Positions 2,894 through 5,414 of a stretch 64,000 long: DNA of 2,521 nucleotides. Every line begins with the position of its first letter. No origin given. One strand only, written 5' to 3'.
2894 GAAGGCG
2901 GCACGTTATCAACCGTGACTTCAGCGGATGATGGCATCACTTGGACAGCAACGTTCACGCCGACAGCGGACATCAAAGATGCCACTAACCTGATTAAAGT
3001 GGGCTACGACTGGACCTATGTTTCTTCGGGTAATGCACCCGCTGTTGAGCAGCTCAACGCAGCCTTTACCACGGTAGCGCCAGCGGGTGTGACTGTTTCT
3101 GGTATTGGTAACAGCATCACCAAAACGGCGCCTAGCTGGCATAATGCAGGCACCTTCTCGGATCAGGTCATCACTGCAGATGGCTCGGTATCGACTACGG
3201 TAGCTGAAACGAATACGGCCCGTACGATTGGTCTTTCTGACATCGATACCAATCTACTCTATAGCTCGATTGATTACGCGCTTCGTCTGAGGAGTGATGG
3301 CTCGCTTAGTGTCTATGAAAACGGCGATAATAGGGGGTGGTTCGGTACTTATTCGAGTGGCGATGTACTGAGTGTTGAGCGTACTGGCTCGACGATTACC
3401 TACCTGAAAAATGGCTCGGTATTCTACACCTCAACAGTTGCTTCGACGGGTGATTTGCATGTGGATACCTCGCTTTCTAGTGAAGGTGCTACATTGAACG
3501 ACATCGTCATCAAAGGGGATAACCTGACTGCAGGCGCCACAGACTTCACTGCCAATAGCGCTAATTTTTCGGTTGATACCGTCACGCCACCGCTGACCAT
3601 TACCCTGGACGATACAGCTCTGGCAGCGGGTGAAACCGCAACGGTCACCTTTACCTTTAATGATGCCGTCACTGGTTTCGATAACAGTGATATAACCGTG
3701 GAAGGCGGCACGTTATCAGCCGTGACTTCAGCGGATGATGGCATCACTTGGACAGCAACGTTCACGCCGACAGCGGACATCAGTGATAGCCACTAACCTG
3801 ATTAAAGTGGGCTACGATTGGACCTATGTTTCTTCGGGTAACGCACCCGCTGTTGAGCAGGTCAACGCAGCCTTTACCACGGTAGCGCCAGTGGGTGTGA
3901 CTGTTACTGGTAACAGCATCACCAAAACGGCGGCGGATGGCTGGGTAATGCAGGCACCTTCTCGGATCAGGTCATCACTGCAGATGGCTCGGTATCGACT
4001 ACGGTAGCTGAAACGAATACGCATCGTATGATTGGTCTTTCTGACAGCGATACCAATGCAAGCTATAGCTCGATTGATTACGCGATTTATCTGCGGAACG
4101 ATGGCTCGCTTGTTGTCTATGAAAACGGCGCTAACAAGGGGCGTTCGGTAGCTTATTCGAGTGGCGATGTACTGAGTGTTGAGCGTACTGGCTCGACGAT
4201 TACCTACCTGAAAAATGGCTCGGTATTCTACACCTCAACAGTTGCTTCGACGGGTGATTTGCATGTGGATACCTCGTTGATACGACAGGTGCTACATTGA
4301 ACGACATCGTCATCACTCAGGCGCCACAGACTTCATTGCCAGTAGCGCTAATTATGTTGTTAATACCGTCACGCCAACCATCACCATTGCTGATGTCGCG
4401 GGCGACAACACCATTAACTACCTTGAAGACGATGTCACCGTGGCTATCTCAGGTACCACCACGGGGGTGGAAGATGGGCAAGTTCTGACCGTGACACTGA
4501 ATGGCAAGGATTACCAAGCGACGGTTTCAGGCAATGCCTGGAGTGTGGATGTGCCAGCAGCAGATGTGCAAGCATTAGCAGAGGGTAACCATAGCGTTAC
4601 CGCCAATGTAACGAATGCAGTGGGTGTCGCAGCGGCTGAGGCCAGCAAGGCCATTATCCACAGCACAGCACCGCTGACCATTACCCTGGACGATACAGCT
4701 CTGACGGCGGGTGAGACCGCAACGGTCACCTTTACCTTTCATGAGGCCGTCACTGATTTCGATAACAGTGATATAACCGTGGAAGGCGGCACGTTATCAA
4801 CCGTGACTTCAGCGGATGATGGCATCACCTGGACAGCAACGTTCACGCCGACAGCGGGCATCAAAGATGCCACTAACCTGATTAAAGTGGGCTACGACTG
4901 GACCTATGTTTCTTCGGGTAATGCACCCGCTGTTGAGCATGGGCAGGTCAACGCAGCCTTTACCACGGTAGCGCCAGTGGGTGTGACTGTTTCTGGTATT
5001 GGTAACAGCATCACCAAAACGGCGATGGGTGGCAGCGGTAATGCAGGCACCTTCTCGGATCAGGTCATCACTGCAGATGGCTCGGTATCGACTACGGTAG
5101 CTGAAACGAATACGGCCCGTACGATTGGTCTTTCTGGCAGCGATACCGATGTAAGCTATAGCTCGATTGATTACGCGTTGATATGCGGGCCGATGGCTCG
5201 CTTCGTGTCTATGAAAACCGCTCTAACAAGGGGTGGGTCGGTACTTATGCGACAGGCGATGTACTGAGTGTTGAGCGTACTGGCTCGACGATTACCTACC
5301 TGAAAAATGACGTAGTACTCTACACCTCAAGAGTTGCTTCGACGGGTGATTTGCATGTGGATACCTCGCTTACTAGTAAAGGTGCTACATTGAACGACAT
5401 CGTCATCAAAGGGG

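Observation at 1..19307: Two tandem giant RTX/T1SS adhesin paralogs built from concertedly evolving A-B(-C) DNA repeats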

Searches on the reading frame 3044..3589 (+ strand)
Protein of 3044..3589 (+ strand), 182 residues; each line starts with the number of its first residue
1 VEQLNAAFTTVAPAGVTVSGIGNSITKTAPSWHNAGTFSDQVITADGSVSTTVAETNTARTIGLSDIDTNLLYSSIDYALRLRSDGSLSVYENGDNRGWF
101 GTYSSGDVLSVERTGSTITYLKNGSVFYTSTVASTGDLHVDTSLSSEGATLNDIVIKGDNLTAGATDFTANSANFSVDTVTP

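Call 39: predict_structure(alignment_id=A1)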
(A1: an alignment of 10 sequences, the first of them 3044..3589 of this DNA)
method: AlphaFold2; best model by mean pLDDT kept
length: 182 residues; sequences in the alignment: 10
mean_pLDDT: 79.5   pTM: 0.80
mean pLDDT of the five models: 79.5, 79.1, 78.5, 75.8, 75.8
residues with pLDDT >= 90: 75; 70-90: 59; 50-70: 27; < 50: 21
segments of 3 or more residues with pLDDT < 50: 1-15, 166-169
pLDDT, mean of each block of 10 residues (from residue 1): 36 54 78 70 88 91 80 84 94 93 96 96 98 90 87 84 56 65 43
secondary structure, 60 per line:
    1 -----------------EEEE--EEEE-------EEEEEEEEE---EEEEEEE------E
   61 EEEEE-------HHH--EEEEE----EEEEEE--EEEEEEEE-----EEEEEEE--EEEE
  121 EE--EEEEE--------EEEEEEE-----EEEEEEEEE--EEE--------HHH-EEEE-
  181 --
elements in order: E18-21 E24-27 E35-43 E47-53 E60-65 E78-82 E87-92 E95-102 E108-114 E117-122 E125-129 E138-144 E150-158 E161-163 E176-179

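Call 41: search_protein_representatives(protein=window:3044-3589:+)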
Query: 182 residues. Proteins with E-value up to 0.001 (for the whole library): 4364; up to 1e-10: 2216; up to 1e-30: 556. The best 150 are listed.
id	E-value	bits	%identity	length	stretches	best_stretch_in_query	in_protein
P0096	0.0e+00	1520.1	38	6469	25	16-175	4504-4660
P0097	0.0e+00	1144.4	36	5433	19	19-175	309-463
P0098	4.9e-204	686.9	50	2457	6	14-172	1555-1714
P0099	3.1e-199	671.3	40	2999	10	15-157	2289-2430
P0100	4.3e-197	664.4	51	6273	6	6-174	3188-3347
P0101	6.8e-193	650.7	41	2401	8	16-164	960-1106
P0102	1.8e-188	636.4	38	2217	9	16-158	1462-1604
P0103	3.0e-187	632.3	39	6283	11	30-165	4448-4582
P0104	1.8e-181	613.5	51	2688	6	16-174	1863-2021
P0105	6.3e-173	585.8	38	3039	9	18-175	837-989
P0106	1.2e-168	571.8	38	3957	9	17-161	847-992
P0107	2.6e-164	557.8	39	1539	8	18-161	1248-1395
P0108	5.8e-163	553.4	37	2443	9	7-157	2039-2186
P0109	8.2e-162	549.6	36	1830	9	15-159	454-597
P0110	4.7e-160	543.9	41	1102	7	9-158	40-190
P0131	5.2e-117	403.9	48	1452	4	22-152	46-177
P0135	2.8e-115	398.3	39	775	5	15-156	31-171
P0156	1.8e-99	346.8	48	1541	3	14-153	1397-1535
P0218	6.4e-73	260.5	56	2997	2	11-156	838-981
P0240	6.1e-66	237.8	51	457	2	12-156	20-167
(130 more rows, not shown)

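Call 42: search_protein_families(library=pfam, proteins=[P0110, P0135, P0098, P0240, window:3044-3589:+], max_evalue=0.1)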
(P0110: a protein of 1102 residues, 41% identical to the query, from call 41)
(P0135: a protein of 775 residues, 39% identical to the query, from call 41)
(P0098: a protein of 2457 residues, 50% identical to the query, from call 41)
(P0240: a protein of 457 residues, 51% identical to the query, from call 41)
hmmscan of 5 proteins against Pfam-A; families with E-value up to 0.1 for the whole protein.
P0110 (1102 aa): 0 families

P0135 (775 aa): 2 families
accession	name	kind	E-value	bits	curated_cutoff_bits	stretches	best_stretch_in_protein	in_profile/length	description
PF20000.4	fvmX2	-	4.6e-05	23.5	27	0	698-748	47-96/261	FtsH ternary system domain X2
PF23736.1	Ig_ZP2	-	0.073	13.1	27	0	280-295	85-100/126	Zona pellucida sperm-binding protein 2, Ig-like domain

P0098 (2457 aa): 12 families
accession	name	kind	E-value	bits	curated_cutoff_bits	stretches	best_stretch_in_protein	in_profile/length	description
PF00041.27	fn3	-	3.6e-69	229.4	25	5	1453-1539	2-83/84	Fibronectin type III domain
PF00150.24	Cellulase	-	1e-29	104.3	23.5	1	615-879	19-271/272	Cellulase (glycosyl hydrolase family 5)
PF25059.1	FN3_DSCAM-DSCAML_C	-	1.6e-27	96.1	39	5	1972-2046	6-81/89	DSCAM/DSCAML C-terminal Fn3-like domain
PF16656.11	Pur_ac_phosph_N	-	1.1e-13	52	30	5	1204-1283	6-91/93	Purple acid Phosphatase, N-terminal domain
PF11138.13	DUF2911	-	4.1e-08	33.6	27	0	1711-1743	7-39/145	Protein of unknown function (DUF2911)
PF25687.1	Mycobacteriophage_Gene3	-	3.4e-07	30.7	27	0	2296-2351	6-59/83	Mycobacteriophage Gene 3 protein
PF23376.1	Fn3_VIN3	-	6.8e-07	30.2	33.9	0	1254-1286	62-94/99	VIN3-like, fibronectin type-III domain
PF01000.31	RNA_pol_A_bac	-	2e-06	28.5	33.9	0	2267-2310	75-118/119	RNA polymerase Rpb3/RpoA insert domain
PF16303.10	DUF4945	-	2.3e-05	24.8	28.4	0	1959-1983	18-42/115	Domain of unknown function (DUF4945)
PF18975.6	DUF5711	-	0.0072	16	26.3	0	1608-1697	58-148/344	Family of unknown function (DUF5711)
PF05069.18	Phage_tail_S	-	0.02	15.2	24.3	0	1414-1441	85-112/148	Phage virion morphogenesis family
PF17550.7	PsaF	-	0.06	13.3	25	0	1367-1405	102-140/162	Family of unknown function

P0240 (457 aa): 0 families

window:3044-3589:+ (182 aa): 0 families

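Call 51: search_protein_families(library=pfam, proteins=[P0104, P0218, P0131, P0156], max_evalue=0.00001)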
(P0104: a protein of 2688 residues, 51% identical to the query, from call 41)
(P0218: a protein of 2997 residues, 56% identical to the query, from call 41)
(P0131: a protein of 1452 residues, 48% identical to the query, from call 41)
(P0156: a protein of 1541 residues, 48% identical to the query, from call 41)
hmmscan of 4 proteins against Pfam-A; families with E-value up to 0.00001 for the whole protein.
P0104 (2688 aa): 6 families
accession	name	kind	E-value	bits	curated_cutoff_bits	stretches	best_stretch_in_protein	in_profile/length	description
PF17963.7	Big_9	-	5.6e-69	229.5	23.6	5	2271-2357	1-89/89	Bacterial Ig domain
PF17892.7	Cadherin_5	-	1.3e-32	112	26.5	4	1763-1851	2-98/98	Cadherin-like domain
PF17803.7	Cadherin_4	-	1.6e-19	70.6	25.1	2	2268-2317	8-62/71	Bacterial cadherin-like domain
PF16184.11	Cadherin_3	-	6e-11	42.7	25.5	0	2323-2358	71-106/106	Cadherin-like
PF18911.6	PKD_4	-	3.7e-09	36.9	27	1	698-787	1-82/85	PKD domain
PF00801.26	PKD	-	4.1e-07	30.3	23.5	1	705-777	4-69/80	PKD domain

P0218 (2997 aa): 1 family
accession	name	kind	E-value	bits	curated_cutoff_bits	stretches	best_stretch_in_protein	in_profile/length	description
PF07634.16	RtxA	-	3.4e-49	161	20.8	0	2019-2036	1-18/18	RtxA repeat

P0131 (1452 aa): 3 families
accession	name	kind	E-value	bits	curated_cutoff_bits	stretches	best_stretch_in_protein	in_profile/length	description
PF16656.11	Pur_ac_phosph_N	-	2.5e-32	111.7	30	2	548-615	5-83/93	Purple acid Phosphatase, N-terminal domain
PF00041.27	fn3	-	5.6e-21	75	25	1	544-613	3-69/84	Fibronectin type III domain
PF07676.18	PD40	-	2.5e-18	66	20.9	0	1291-1322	7-35/38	WD40-like Beta Propeller Repeat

P0156 (1541 aa): 4 families
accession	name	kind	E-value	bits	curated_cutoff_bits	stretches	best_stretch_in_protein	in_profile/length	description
PF01436.27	NHL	-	2.2e-13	50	20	0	165-189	1-25/28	NHL repeat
PF18884.5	TSP3_bac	-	3.4e-12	46.4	25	0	910-923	1-14/22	Bacterial TSP3 repeat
PF17170.10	DUF5128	-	6.8e-09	35.8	22.9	0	176-232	53-109/321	6-bladed beta-propeller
PF18998.6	Flg_new_2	-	2.7e-06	27.7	23.6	1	462-536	3-72/73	Divergent InlB B-repeat domain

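Call 73: search_protein_families(library=ncbifam, proteins=[window:3044-3589:+, P0110, P0135, P0240], max_evalue=0.1)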
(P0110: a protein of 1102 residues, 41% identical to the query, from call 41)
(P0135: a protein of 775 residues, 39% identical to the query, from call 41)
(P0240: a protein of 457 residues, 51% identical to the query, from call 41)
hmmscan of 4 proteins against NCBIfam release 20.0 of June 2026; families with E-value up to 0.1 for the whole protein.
window:3044-3589:+ (182 aa): 0 families

P0110 (1102 aa): 0 families

P0135 (775 aa): 0 families

P0240 (457 aa): 1 family
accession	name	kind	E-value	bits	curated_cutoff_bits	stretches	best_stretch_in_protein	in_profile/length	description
NF011773.0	PRK15233.1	exception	0.014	14.9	352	0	109-149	165-205/250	SEF14/SEF18 fimbria chaperone SefB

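Call 74: search_solved_structures(query=A1, max_evalue=1)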
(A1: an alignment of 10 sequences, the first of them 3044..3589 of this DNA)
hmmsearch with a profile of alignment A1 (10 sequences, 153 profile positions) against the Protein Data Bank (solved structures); distinct sequences matched with E-value up to 1: 1.
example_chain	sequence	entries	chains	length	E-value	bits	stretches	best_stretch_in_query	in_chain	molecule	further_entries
5b13_G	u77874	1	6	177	0.49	13.6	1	10-51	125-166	Phycoerythrin beta subunit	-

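Call 76: fold_search(model_id=the predicted structure, library=viral)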
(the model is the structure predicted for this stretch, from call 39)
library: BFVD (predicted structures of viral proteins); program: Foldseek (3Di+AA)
matches with E <= 10: 1671; with E <= 0.001: 135
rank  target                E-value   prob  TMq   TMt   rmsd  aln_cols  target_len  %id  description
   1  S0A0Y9                5.0e-11  1.00  0.68  0.21   5.7       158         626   28  Structural protein [Cellulophaga phage phi13:1]
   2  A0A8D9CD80            4.0e-10  1.00  0.69  0.38   1.8       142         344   30  Putative histone methyltransferase complex subunit ash2 [uncultured marine phage]
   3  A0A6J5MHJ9            1.8e-07  1.00  0.66  0.60   9.1       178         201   17  Uncharacterized protein [uncultured Caudovirales phage]
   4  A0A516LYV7            3.7e-06  1.00  0.64  0.32   2.6       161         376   29  (no name in the UniProt tables at hand)
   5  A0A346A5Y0            4.6e-06  1.00  0.52  0.12   8.2       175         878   14  (no name in the UniProt tables at hand)
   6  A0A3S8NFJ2            1.0e-05  1.00  0.55  0.28   8.9       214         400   11  Putative viral structural protein [Sulfolobus polyhedral virus 2]
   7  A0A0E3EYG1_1          1.5e-05  1.00  0.49  0.11   8.2       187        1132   16  Structural protein [Synechococcus phage ACG-2014d]
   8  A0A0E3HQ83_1          2.1e-05  1.00  0.51  0.16   7.4       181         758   18  Baseplate wedge initiator [Synechococcus phage ACG-2014f]
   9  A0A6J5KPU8            2.4e-05  1.00  0.49  0.23  10.4       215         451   17  Uncharacterized protein [uncultured Caudovirales phage]
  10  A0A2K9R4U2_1          2.8e-05  1.00  0.51  0.15   9.7       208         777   12  (no name in the UniProt tables at hand)
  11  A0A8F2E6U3            3.0e-05  1.00  0.50  0.32  11.5       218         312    7  Uncharacterized protein [Streptomyces phage TunaTartare]
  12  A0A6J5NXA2            3.1e-05  1.00  0.43  0.37   6.6       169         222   12  Uncharacterized protein [uncultured Caudovirales phage]
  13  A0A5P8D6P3            3.3e-05  1.00  0.46  0.25   5.7       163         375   15  Uncharacterized protein [Mycobacterium phage LilMcDreamy]
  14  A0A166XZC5            3.5e-05  1.00  0.43  0.13   6.5       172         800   12  Tail spike-like protein [Gordonia phage BritBrat]
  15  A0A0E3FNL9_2          3.7e-05  1.00  0.49  0.12   7.5       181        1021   18  Baseplate wedge initiator [Synechococcus phage ACG-2014f]
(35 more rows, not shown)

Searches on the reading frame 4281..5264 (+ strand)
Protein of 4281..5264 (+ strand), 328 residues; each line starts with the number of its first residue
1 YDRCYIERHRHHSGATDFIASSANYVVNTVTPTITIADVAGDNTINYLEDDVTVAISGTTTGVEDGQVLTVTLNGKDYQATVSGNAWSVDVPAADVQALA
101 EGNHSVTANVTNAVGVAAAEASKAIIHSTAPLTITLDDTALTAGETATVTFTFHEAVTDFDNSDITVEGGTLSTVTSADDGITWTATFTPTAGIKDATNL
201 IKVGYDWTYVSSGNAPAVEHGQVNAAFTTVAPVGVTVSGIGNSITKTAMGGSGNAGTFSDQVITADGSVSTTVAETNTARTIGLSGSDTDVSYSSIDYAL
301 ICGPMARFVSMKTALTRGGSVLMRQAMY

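Call 7: search_protein_families(library=pfam, proteins=[window:4281-5264:+], max_evalue=0.01)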
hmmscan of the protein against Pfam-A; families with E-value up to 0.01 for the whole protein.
window:4281-5264:+ (328 aa): 1 family
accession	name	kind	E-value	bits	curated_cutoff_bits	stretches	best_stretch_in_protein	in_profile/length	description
PF19078.6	Big_12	-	1e-28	100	27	1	132-217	7-92/102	Bacterial Ig-like domain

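Call 8: search_protein_families(library=ncbifam, proteins=[window:4281-5264:+], max_evalue=0.01)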
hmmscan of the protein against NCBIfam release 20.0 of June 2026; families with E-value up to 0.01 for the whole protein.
window:4281-5264:+ (328 aa): 3 families
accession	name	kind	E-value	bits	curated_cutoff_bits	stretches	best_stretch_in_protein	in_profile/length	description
NF033510.3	Ca_tandemer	repeat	5.5e-22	78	50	1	23-117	2-95/96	Ca2+-stabilized repeat-containing adhesin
NF012196.1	Ig_like_ice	domain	3.7e-12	46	50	1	21-107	15-106/108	Ig-like domain-containing protein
NF032891.0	tail_200_repeat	domain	1.9e-09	37.3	350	1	29-125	92-190/195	tandem large repeat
